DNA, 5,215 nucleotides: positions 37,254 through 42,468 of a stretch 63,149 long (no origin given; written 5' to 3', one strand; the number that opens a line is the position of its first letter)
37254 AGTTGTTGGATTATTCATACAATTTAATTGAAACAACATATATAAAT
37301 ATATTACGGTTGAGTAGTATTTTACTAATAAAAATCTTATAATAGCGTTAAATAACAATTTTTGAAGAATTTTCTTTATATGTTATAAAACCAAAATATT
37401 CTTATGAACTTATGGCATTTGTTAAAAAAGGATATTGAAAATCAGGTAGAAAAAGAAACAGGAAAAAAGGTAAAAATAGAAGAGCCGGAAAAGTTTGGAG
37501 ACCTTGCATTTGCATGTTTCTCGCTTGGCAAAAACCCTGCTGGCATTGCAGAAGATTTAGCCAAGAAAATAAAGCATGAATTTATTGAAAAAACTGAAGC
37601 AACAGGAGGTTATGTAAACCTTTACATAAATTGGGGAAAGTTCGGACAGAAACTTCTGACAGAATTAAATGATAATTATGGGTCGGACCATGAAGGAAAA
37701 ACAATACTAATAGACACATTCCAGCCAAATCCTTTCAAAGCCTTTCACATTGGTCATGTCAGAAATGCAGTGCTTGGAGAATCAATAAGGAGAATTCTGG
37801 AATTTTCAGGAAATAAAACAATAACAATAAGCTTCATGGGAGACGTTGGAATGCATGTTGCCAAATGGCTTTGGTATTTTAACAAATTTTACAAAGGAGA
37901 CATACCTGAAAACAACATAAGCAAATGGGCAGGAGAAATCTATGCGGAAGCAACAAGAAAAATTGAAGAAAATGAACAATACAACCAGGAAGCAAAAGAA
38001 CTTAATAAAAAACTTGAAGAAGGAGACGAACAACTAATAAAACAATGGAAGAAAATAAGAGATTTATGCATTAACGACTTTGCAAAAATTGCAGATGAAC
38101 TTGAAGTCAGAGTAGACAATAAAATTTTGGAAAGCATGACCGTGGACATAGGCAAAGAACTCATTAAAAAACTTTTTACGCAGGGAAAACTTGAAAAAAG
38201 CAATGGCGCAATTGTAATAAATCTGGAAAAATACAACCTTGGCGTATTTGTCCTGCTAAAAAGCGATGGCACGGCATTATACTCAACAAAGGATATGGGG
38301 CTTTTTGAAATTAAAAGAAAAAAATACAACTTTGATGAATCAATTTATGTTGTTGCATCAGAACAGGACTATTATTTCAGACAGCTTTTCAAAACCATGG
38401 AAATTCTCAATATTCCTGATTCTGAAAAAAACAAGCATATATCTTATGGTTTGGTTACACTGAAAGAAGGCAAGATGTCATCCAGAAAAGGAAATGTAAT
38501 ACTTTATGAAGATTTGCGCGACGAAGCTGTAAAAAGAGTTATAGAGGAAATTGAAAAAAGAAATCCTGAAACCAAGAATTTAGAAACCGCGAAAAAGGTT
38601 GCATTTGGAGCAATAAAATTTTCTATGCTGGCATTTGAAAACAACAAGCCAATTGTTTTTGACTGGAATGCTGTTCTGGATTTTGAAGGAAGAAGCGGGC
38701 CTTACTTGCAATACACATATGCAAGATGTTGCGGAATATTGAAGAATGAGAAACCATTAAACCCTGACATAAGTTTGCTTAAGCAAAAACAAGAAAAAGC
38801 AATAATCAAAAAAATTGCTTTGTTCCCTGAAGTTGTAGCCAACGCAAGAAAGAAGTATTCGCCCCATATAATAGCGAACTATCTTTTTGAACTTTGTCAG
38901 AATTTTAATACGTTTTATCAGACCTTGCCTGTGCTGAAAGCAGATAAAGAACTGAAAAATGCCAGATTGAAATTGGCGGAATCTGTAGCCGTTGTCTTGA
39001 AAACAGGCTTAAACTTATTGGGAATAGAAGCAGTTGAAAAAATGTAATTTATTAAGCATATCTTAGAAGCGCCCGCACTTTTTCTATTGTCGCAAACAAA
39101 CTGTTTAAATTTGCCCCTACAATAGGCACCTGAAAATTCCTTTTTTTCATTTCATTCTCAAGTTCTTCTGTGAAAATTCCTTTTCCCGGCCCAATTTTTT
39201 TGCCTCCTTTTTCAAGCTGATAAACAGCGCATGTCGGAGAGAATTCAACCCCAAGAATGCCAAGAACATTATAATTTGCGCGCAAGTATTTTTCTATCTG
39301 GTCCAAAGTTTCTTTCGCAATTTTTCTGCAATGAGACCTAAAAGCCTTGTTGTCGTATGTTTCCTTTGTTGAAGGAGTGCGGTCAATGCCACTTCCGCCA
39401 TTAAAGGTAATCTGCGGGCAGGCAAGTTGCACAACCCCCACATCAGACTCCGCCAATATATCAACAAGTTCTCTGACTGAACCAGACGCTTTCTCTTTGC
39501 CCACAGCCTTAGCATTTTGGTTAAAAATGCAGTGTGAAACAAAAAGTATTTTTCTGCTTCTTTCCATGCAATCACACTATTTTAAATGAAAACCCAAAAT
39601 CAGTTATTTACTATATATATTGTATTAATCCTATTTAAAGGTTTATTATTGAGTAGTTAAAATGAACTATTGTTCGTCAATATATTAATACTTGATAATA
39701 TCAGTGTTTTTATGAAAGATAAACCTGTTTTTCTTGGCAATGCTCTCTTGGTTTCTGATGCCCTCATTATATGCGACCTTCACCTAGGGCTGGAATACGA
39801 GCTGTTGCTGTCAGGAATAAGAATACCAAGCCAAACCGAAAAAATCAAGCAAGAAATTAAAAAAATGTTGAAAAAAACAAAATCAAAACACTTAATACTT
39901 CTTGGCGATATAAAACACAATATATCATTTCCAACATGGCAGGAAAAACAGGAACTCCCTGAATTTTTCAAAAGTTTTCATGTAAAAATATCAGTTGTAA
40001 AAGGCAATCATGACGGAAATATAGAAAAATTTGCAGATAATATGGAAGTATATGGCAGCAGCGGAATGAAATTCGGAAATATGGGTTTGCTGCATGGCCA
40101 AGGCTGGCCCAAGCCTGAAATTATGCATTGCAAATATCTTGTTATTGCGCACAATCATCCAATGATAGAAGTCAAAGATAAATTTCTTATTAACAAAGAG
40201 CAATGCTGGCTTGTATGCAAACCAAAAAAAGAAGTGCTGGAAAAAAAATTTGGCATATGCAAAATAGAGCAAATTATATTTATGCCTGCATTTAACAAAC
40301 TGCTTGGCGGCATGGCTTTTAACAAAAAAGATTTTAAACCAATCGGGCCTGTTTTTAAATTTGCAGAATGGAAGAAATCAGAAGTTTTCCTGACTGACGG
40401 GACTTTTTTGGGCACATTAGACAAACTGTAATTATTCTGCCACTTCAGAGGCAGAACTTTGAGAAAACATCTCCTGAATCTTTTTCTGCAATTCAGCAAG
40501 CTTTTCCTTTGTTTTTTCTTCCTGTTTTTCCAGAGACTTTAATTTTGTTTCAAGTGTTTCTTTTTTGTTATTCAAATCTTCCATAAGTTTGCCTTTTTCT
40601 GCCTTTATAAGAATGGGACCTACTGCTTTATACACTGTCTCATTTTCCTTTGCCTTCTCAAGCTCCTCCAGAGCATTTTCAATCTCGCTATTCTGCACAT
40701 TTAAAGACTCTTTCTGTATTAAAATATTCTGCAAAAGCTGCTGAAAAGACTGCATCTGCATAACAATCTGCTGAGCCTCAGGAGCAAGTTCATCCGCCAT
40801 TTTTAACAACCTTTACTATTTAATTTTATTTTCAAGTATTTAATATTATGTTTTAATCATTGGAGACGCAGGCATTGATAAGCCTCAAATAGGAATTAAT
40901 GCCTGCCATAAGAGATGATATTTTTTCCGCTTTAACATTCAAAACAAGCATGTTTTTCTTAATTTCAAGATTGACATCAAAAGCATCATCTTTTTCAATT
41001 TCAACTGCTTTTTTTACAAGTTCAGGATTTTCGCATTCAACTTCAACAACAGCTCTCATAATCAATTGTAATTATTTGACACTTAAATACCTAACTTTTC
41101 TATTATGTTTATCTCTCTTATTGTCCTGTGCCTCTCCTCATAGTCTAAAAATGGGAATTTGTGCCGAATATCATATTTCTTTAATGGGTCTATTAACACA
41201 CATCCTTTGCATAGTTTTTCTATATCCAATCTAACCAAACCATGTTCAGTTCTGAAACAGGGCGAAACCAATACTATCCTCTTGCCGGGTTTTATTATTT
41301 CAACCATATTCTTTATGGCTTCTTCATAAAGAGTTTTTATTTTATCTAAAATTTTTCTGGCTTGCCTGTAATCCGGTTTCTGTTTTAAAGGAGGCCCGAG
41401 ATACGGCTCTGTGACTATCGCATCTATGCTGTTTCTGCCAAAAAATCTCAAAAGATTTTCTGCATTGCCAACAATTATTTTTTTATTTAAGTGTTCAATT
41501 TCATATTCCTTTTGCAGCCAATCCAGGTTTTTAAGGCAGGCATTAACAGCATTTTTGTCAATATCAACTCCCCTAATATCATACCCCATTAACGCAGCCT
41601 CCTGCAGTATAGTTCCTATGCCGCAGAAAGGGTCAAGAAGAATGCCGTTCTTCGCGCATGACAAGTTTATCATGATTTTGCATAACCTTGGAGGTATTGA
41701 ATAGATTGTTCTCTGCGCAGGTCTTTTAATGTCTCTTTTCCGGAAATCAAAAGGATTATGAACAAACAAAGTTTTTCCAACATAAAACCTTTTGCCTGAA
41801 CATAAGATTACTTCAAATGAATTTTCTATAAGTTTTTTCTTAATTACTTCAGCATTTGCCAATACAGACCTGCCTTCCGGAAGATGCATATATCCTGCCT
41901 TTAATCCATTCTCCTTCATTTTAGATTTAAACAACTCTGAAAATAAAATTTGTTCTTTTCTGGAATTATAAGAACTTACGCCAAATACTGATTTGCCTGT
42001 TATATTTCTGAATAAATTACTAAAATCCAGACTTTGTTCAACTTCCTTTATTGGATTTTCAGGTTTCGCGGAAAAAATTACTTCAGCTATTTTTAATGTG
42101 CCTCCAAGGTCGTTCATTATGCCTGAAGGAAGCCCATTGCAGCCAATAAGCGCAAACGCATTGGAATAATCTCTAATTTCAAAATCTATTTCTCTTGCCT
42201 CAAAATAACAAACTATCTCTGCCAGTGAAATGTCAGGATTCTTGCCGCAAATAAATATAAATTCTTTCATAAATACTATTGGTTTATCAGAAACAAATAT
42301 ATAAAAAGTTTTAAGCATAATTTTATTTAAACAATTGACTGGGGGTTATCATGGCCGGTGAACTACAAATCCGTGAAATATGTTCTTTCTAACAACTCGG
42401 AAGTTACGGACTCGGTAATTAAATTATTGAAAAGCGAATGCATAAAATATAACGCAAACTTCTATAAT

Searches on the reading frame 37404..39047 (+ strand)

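Call 18: search_protein_families(library=pfam, proteins=[window:37404-39047:+])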
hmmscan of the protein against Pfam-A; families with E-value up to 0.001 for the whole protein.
window:37404-39047:+ (547 aa): 4 families
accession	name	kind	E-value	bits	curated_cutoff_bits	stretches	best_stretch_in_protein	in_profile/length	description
PF00750.26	tRNA-synt_1d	-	6.6e-55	186.9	23.3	1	94-421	15-349/349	tRNA synthetases class I (R), catalytic domain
PF05746.21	DALR_1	-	1.3e-35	122.4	22.3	1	435-547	1-117/117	DALR anticodon binding domain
PF03485.21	Arg_tRNA_synt_N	-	4.8e-08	33.9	21.5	1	7-74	7-84/85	Arginyl tRNA synthetase N terminal domain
PF01406.26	tRNA-synt_1e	-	0.00039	20.3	27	0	111-276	20-135/301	tRNA synthetases class I (C) catalytic domain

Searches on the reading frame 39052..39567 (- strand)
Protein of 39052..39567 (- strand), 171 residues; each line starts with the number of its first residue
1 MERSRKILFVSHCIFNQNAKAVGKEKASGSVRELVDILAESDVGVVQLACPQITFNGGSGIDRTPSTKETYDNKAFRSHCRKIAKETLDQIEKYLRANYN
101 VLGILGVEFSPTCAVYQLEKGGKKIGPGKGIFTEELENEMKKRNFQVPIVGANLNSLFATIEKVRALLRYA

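Call 91: search_protein_families(library=pfam, proteins=[window:39052-39567:-])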
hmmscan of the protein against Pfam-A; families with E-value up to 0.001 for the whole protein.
window:39052-39567:- (171 aa): 1 family
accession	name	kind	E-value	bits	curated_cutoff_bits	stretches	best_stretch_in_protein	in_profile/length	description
PF04463.17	2-thiour_desulf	-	5.8e-07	30.1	34.7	1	9-140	2-133/141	2-thiouracil desulfurase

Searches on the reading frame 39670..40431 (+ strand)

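Call 91: search_protein_families(library=pfam, proteins=[window:39670-40431:+])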
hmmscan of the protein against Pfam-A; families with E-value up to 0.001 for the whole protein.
window:39670-40431:+ (253 aa): 2 families
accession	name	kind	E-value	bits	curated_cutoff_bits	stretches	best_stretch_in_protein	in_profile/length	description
PF00149.33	Metallophos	-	1.2e-06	29.5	21.5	1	32-156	4-109/191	Calcineurin-like phosphoesterase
PF12850.12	Metallophos_2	-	0.00058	20.3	27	1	32-146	4-92/154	Calcineurin-like phosphoesterase superfamily domain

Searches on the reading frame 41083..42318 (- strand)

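Call 91: search_protein_families(library=pfam, proteins=[window:41083-42318:-])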
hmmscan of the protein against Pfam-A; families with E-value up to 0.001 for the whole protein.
window:41083-42318:- (411 aa): 6 families
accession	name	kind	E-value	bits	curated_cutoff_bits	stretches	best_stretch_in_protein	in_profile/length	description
PF01170.24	UPF0020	-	1.3e-10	41.7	22.3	1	208-351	12-165/197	RMKL-like, methyltransferase domain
PF01555.25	N6_N4_Mtase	-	9.2e-10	39.3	26.7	1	206-260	164-218/221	DNA methylase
PF13847.12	Methyltransf_31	-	9e-09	35.6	27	1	224-373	4-126/145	Methyltransferase domain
PF08241.18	Methyltransf_11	-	8.7e-05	23.5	21.2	0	229-303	2-66/95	Methyltransferase domain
PF03602.21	Cons_hypoth95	-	0.0001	22.5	24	1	223-335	41-147/182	Conserved hypothetical protein 95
PF09445.16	Methyltransf_15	-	0.00056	20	22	1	226-322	3-97/165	RNA cap guanine-N2 methyltransferase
